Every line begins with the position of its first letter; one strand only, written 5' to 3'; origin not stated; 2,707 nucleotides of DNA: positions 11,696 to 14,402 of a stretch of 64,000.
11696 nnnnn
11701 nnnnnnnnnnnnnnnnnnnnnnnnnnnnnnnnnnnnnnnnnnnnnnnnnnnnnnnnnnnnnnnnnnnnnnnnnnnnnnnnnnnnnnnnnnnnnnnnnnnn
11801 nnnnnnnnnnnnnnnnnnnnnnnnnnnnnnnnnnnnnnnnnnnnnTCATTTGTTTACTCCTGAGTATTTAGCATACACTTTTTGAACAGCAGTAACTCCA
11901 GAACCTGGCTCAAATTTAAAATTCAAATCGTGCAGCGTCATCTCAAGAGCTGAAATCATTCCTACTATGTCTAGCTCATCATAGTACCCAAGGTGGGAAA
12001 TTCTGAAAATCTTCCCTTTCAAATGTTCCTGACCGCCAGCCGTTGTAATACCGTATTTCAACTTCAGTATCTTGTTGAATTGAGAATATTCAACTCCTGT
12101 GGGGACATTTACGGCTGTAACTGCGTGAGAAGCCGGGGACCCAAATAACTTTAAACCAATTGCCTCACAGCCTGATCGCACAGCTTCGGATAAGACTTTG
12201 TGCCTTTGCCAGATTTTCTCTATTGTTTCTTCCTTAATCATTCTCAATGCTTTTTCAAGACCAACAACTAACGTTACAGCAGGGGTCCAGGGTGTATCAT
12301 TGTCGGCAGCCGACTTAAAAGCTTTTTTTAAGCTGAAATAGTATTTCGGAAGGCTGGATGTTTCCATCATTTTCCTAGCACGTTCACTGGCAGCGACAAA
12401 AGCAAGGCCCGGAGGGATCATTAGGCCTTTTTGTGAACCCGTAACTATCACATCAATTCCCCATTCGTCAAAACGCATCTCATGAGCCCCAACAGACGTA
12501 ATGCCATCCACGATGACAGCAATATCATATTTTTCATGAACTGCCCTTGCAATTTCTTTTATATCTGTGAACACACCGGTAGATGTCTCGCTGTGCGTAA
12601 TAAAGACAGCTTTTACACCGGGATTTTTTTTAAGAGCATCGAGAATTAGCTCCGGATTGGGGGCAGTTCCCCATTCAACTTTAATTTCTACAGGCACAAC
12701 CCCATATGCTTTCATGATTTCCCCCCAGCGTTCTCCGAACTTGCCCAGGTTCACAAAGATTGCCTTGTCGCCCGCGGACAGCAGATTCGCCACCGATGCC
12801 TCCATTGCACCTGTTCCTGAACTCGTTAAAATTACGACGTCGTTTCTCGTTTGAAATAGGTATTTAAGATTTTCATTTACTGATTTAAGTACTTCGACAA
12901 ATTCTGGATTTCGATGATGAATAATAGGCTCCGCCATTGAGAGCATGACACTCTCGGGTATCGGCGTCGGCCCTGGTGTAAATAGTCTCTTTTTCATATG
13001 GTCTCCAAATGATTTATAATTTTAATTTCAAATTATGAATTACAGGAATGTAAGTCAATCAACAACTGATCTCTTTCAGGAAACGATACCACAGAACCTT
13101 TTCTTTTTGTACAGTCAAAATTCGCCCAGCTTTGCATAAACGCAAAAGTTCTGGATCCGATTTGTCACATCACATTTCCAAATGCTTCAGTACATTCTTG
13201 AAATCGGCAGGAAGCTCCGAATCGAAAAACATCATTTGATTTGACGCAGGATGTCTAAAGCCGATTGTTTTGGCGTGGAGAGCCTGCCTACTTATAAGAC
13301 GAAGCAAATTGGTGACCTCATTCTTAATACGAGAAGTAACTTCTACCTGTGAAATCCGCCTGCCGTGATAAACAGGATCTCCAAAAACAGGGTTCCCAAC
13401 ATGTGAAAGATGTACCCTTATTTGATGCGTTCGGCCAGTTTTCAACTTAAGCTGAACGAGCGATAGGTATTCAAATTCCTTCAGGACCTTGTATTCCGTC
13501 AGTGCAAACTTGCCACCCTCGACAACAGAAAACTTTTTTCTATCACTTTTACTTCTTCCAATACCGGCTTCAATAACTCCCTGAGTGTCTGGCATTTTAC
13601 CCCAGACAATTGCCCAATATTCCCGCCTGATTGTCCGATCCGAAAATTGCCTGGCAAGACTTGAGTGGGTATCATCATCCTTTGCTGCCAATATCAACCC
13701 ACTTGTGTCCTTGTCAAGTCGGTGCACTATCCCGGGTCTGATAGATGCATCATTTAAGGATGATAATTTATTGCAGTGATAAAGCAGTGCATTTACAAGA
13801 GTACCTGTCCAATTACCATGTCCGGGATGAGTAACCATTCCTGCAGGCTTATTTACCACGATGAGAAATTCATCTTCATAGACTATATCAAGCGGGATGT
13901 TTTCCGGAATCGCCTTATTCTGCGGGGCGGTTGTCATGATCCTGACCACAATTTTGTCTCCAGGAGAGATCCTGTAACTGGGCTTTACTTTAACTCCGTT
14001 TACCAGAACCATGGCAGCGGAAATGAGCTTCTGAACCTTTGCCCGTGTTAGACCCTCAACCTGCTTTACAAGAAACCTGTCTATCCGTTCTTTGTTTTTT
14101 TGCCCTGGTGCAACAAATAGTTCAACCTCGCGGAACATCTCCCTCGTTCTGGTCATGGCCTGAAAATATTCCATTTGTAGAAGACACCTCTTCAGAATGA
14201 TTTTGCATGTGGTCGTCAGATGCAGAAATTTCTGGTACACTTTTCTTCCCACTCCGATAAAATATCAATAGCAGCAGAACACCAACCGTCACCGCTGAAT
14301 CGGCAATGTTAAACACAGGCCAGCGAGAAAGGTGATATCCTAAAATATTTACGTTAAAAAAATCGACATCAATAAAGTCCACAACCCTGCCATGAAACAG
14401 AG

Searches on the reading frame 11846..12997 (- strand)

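Call 9: search_protein_families(library=pfam, proteins=[window:11846-12997:-], max_evalue=0.001)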
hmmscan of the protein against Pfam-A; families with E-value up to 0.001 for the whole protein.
window:11846-12997:- (383 aa): 3 families
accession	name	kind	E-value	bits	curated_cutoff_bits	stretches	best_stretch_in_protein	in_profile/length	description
PF00266.25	Aminotran_5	-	2.4e-33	116.1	21.5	1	7-324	5-340/371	Aminotransferase class-V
PF01053.26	Cys_Met_Meta_PP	-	3.4e-07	29.6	27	1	54-187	69-195/381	Cys/Met metabolism PLP-dependent enzyme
PF00155.27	Aminotran_1_2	-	5e-05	23.1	19.7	1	38-293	45-305/361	Aminotransferase class I and II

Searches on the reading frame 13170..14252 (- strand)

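Call 9: search_protein_families(library=pfam, proteins=[window:13170-14252:-], max_evalue=0.001)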
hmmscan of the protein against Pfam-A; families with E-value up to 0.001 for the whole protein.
window:13170-14252:- (360 aa): 2 families
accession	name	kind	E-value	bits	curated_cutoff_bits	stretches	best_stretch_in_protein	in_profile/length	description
PF00849.27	PseudoU_synth_2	-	5.2e-37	127.9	26.8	1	130-284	2-152/152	RNA pseudouridylate synthase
PF01479.30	S4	-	1.3e-10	41.3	22.8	1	55-101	1-48/48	S4 domain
